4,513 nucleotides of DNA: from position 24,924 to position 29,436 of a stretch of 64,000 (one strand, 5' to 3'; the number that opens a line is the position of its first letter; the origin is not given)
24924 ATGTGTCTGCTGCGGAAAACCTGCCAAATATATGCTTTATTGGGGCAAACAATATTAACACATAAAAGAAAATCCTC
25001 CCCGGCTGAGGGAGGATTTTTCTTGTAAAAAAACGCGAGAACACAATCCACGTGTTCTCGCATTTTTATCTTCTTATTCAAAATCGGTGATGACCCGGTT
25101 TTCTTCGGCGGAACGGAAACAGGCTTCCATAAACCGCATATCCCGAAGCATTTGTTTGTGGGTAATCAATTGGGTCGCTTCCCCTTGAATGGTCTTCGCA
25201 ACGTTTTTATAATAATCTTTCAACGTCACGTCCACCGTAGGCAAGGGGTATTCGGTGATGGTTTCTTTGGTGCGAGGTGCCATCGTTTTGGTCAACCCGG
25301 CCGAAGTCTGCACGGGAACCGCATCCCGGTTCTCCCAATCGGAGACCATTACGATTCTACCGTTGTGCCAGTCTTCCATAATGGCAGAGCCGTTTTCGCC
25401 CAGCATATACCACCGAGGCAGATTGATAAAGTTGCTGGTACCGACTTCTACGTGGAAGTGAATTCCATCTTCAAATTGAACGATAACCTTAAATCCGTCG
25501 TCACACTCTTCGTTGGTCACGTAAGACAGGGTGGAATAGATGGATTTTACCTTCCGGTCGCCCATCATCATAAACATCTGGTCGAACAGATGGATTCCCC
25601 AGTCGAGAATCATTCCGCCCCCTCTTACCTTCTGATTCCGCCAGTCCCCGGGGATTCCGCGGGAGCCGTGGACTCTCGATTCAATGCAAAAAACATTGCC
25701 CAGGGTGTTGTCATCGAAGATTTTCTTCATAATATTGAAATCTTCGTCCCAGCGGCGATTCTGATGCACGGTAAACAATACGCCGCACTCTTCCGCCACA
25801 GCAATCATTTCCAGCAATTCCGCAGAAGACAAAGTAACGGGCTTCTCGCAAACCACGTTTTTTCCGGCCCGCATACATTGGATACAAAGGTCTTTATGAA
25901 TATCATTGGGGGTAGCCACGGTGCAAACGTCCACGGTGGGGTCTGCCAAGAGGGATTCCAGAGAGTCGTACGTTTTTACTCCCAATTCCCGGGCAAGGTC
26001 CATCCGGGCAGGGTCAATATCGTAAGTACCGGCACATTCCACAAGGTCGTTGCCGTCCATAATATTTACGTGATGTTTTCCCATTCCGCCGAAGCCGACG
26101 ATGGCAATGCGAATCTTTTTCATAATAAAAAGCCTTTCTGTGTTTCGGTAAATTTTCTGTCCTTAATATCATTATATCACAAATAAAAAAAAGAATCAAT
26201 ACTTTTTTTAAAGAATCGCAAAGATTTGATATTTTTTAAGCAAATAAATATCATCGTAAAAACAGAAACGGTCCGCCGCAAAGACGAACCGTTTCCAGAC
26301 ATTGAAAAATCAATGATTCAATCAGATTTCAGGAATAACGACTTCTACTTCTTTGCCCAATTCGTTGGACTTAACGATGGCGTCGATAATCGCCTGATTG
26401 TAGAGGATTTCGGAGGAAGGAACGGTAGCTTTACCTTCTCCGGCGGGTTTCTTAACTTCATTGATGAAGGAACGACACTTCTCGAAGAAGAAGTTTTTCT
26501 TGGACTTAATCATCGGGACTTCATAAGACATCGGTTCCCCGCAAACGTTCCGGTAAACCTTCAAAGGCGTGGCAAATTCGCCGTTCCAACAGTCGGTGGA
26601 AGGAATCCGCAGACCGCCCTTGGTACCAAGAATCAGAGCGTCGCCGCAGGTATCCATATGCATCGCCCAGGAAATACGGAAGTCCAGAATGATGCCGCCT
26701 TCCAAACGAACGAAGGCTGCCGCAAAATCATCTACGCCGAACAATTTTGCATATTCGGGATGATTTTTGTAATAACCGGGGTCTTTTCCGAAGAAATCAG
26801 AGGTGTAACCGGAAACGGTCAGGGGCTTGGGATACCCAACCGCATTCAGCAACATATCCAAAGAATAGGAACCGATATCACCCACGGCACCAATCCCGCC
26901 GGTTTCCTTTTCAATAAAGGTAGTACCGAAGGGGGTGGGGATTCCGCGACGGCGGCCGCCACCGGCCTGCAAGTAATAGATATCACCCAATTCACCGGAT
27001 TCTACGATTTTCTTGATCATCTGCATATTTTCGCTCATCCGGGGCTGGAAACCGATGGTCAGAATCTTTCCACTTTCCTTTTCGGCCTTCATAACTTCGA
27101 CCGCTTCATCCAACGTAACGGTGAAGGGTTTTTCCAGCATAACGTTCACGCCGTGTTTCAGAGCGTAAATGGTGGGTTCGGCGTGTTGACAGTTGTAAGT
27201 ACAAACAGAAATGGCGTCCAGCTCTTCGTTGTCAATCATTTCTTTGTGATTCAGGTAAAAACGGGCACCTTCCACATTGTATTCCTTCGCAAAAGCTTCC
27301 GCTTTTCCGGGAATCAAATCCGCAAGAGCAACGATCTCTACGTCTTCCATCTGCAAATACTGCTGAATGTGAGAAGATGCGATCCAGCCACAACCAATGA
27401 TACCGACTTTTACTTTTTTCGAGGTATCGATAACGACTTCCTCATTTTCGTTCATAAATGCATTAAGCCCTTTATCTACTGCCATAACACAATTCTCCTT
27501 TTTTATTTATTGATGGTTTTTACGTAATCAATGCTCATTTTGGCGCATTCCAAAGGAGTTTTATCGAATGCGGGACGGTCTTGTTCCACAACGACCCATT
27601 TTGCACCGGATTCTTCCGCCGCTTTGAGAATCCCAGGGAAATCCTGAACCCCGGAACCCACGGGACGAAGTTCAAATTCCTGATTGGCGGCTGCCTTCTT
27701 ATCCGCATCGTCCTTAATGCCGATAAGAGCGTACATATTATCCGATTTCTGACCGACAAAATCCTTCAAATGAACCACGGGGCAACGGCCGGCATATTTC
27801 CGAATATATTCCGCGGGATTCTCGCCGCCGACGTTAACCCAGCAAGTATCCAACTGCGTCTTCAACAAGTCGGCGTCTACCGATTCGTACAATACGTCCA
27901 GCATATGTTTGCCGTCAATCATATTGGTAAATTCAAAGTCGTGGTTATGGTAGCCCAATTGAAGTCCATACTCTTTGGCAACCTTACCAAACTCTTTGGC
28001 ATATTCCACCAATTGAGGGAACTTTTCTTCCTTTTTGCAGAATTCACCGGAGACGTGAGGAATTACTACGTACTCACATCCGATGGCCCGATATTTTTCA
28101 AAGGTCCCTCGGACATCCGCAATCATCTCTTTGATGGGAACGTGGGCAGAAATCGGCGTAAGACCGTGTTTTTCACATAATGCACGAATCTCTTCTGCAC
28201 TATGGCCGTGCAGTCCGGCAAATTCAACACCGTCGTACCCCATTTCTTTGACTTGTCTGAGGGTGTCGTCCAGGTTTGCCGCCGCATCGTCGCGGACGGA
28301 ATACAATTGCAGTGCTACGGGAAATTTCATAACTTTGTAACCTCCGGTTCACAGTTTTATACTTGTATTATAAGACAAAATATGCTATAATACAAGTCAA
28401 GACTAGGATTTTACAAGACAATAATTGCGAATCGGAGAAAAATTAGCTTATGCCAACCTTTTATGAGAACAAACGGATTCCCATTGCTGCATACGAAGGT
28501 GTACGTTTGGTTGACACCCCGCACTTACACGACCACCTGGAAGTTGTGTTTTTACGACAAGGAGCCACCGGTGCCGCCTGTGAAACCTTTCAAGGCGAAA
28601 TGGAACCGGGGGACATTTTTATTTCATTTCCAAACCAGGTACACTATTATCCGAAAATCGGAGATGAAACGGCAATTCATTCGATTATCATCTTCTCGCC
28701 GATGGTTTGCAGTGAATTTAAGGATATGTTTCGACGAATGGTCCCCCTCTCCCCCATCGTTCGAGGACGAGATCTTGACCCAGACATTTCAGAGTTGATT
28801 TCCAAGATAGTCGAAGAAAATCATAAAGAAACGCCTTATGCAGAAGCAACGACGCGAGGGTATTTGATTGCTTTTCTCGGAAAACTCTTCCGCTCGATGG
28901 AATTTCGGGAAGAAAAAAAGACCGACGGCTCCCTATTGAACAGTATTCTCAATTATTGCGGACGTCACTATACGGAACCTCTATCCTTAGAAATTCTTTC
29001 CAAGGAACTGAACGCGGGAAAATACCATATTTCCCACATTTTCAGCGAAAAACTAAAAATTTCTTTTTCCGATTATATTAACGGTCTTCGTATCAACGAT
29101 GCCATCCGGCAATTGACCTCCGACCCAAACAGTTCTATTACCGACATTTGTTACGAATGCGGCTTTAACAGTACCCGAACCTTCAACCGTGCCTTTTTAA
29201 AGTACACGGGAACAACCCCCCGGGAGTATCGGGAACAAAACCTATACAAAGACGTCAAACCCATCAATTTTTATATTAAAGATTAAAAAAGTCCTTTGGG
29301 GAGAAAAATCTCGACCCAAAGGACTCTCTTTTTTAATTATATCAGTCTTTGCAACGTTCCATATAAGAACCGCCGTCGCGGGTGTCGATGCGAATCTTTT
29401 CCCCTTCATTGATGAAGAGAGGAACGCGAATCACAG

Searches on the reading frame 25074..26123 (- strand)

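Call 50: search_protein_families(library=pfam, proteins=[window:25074-26123:-], max_evalue=0.00001)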
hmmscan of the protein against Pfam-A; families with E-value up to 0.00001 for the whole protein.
window:25074-26123:- (349 aa): 3 families
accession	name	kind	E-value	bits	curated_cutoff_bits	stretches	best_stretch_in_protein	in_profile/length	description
PF01408.29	GFO_IDH_MocA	-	1.2e-29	103.9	24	1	4-119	1-118/120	Oxidoreductase family, NAD-binding Rossmann fold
PF22725.1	GFO_IDH_MocA_C3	-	9.1e-21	74.6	27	1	132-247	4-123/124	GFO/IDH/MocA C-terminal domain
PF02894.22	GFO_IDH_MocA_C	-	1.1e-17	65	22.9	1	137-345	5-216/218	Oxidoreductase family, C-terminal alpha/beta domain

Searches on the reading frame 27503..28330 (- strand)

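Call 50: search_protein_families(library=pfam, proteins=[window:27503-28330:-], max_evalue=0.00001)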
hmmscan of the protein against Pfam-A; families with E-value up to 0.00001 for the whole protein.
window:27503-28330:- (275 aa): 1 family
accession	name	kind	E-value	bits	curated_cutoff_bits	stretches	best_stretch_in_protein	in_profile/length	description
PF01261.30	AP_endonuc_2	-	1.3e-24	87.7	31.1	1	24-258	1-234/249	Xylose isomerase-like TIM barrel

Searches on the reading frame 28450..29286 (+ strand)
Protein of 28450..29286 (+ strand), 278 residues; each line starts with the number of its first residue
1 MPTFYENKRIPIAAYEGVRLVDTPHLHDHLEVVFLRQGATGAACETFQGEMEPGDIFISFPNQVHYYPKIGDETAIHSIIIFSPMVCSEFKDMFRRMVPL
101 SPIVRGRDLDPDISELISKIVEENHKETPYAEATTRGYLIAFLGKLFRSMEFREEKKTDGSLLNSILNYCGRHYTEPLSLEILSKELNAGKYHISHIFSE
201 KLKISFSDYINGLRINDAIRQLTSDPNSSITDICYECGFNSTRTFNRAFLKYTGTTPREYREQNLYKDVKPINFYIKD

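Call 50: search_protein_families(library=pfam, proteins=[window:28450-29286:+], max_evalue=0.00001)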
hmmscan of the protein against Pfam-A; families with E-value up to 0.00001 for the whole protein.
window:28450-29286:+ (278 aa): 2 families
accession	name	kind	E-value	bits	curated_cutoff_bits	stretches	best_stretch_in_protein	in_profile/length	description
PF12833.13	HTH_18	-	1.2e-22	80.4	33.6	1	183-263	1-80/80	Helix-turn-helix domain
PF00165.29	HTH_AraC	-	3.4e-14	53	26.6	1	227-261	8-41/42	Bacterial regulatory helix-turn-helix proteins, AraC family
